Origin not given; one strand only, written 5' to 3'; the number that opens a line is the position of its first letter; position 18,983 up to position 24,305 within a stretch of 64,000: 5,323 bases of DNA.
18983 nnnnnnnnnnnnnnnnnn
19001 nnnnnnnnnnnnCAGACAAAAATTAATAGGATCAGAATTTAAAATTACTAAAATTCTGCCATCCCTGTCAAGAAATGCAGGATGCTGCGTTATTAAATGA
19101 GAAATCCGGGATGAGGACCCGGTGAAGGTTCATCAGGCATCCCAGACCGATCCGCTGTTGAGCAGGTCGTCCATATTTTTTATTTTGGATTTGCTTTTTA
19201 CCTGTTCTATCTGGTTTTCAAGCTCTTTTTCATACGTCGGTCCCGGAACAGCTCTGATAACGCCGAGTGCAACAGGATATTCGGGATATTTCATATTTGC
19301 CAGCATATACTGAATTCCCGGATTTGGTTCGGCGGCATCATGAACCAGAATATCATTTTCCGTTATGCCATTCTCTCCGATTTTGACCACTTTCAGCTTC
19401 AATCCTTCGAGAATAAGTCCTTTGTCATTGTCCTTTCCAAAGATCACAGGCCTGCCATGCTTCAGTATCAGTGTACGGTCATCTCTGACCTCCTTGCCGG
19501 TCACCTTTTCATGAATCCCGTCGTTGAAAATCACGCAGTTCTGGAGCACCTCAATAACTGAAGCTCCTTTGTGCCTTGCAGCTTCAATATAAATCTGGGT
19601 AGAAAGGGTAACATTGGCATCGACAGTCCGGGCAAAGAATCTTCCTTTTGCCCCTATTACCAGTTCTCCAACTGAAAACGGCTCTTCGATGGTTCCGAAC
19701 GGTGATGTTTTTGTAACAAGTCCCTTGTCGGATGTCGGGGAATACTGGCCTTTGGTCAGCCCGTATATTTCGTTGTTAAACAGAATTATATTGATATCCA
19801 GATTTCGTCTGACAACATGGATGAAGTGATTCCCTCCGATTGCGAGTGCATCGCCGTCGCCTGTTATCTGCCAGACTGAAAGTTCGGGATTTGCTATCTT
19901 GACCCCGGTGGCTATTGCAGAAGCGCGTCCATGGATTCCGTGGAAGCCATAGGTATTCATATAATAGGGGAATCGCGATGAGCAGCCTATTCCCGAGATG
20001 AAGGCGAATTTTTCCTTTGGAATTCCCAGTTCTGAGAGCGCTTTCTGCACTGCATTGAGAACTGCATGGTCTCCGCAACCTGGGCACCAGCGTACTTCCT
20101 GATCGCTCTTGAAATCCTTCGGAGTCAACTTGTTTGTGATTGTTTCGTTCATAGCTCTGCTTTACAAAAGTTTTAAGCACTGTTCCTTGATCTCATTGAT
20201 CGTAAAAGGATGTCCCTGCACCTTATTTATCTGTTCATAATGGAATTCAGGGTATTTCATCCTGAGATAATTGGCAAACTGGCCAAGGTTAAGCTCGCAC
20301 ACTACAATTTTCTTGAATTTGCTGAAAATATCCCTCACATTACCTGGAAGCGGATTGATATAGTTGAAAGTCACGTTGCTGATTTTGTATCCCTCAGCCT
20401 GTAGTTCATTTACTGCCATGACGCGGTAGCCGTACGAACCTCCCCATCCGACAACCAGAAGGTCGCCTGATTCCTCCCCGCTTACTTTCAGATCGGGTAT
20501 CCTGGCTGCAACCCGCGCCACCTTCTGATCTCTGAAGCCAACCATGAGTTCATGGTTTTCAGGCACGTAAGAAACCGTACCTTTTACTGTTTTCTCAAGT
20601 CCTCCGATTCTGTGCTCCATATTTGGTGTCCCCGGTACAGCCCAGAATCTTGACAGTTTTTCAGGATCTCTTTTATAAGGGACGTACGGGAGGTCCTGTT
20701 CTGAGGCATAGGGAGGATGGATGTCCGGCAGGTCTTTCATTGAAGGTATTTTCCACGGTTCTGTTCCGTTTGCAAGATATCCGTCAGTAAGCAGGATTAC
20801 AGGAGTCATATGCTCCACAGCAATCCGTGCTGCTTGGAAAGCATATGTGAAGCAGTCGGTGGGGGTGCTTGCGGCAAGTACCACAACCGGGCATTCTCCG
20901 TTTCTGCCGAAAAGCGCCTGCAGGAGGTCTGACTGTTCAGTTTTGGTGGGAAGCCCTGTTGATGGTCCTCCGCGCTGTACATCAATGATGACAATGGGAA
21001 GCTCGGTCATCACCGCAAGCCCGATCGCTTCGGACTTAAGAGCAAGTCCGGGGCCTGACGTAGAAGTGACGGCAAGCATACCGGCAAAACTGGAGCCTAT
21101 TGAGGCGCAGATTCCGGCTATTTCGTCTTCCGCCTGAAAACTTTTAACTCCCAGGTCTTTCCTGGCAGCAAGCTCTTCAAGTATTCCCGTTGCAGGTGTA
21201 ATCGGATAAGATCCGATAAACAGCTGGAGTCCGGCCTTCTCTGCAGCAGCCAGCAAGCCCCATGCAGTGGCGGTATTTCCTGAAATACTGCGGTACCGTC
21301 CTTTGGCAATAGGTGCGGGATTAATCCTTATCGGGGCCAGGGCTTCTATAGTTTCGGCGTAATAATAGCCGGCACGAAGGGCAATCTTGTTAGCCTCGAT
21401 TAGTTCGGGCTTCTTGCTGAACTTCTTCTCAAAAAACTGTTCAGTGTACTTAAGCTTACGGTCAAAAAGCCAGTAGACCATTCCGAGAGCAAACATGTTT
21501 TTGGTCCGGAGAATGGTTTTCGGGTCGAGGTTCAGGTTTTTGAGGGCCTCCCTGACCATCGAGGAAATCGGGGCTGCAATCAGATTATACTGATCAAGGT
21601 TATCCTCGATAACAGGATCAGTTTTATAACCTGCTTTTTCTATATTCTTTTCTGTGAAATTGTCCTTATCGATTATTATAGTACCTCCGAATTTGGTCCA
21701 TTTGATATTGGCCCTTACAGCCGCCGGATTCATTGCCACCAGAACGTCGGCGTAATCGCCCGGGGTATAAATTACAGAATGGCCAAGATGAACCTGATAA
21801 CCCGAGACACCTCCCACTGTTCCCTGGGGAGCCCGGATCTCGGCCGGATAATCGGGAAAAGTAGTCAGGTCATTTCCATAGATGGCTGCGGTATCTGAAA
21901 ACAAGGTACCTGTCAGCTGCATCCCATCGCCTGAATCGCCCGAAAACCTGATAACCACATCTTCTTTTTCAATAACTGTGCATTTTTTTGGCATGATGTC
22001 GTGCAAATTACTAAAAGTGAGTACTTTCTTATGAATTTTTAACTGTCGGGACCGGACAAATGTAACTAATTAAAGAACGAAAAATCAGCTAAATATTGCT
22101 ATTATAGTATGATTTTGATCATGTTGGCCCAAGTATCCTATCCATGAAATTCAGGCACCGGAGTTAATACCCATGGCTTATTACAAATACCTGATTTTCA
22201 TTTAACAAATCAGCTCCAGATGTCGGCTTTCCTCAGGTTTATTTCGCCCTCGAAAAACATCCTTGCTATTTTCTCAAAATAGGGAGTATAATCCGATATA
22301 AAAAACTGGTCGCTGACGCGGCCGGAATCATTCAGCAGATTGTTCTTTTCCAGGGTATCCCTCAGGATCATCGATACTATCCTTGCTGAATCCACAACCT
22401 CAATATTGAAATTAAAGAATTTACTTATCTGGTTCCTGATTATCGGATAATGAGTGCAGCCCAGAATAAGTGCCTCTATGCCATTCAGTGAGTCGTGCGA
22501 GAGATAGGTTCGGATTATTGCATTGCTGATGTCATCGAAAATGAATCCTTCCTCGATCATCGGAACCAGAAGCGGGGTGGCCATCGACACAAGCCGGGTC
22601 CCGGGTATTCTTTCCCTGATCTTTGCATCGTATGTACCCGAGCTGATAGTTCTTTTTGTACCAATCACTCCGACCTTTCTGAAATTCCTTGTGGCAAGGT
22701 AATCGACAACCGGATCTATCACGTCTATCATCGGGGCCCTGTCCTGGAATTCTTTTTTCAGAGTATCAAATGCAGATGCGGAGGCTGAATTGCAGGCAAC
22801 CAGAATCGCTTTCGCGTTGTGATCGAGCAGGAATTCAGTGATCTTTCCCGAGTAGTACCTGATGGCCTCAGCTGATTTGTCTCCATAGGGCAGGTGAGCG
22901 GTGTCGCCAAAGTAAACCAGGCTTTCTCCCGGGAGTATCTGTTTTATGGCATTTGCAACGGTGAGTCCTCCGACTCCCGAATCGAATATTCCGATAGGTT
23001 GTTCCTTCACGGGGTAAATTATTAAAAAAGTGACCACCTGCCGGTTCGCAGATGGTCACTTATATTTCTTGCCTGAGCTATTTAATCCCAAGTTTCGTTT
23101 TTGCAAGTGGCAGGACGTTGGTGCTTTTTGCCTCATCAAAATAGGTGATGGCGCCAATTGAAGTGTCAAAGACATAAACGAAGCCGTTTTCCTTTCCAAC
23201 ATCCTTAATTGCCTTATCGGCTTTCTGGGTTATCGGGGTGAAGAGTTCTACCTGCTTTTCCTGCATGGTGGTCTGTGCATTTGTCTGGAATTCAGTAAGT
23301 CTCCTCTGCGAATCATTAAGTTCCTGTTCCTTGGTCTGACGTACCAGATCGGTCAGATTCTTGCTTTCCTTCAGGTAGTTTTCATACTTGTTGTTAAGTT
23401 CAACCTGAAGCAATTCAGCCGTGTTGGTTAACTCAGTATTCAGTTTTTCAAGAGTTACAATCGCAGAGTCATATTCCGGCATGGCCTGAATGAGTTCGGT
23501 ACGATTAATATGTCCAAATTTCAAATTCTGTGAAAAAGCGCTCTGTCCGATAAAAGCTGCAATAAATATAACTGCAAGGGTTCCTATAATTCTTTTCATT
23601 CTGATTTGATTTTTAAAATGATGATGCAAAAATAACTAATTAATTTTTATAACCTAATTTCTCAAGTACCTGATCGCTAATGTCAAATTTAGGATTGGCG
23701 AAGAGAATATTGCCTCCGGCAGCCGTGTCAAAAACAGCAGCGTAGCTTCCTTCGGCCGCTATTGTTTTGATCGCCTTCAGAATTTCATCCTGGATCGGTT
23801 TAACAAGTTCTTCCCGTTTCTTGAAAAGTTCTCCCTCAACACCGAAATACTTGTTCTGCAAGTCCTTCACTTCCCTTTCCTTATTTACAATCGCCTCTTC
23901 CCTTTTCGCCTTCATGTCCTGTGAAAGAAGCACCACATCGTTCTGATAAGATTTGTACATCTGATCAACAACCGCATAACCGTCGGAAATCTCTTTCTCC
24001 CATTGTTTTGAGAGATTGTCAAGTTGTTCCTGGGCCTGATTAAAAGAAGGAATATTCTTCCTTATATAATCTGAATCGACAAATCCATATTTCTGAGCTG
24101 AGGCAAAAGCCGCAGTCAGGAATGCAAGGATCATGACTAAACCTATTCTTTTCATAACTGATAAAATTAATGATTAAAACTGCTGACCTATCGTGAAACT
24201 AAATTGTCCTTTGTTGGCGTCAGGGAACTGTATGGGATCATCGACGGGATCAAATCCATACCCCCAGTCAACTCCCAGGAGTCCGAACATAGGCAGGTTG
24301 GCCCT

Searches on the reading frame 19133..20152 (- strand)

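Call 63: search_protein_families(library=pfam, max_evalue=0.00001, proteins=[window:19133-20152:-])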
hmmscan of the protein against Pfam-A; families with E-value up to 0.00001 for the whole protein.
window:19133-20152:- (339 aa): 1 family
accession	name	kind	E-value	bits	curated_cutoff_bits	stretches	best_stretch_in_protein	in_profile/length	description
PF02775.26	TPP_enzyme_C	-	2.7e-28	99.1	21.9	1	55-202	2-151/151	Thiamine pyrophosphate enzyme, C-terminal TPP binding domain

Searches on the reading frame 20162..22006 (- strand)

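Call 63: search_protein_families(library=pfam, max_evalue=0.00001, proteins=[window:20162-22006:-])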
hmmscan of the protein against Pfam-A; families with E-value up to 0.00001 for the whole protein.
window:20162-22006:- (614 aa): 2 families
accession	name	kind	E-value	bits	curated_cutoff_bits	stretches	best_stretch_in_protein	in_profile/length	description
PF01855.24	POR_N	-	1.1e-51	176.3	27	1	262-471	9-217/231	Pyruvate flavodoxin/ferredoxin oxidoreductase, thiamine diP-bdg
PF01558.24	POR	-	6.8e-29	101.7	27.4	1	26-214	2-172/173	Pyruvate ferredoxin/flavodoxin oxidoreductase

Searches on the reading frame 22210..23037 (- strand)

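Call 63: search_protein_families(library=pfam, max_evalue=0.00001, proteins=[window:22210-23037:-])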
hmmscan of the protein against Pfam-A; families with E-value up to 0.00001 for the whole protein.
window:22210-23037:- (275 aa): 1 family
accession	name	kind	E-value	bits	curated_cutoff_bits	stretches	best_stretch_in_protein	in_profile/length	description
PF01177.27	Asp_Glu_race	-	7.7e-19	68.7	31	1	28-220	17-206/211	Asp/Glu/Hydantoin racemase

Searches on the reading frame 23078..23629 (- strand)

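Call 63: search_protein_families(library=pfam, max_evalue=0.00001, proteins=[window:23078-23629:-])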
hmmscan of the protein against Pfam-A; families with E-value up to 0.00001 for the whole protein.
window:23078-23629:- (183 aa): 1 family
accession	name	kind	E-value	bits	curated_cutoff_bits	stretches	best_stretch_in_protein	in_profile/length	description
PF03938.19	OmpH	-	2.5e-27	96.2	32.4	1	37-166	1-129/141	Outer membrane protein (OmpH-like)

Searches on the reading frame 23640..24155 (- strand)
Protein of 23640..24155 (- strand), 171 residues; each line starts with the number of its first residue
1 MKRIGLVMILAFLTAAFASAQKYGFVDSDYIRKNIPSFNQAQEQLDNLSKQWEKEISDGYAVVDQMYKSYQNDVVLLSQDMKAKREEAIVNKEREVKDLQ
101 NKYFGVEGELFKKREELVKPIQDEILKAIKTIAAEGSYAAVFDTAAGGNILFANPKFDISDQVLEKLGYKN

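Call 63: search_protein_families(library=pfam, max_evalue=0.00001, proteins=[window:23640-24155:-])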
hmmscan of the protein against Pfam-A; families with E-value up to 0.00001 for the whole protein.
window:23640-24155:- (171 aa): 1 family
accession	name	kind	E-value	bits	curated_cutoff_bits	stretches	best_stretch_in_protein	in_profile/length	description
PF03938.19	OmpH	-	4e-35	121.5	32.4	1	22-167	1-141/141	Outer membrane protein (OmpH-like)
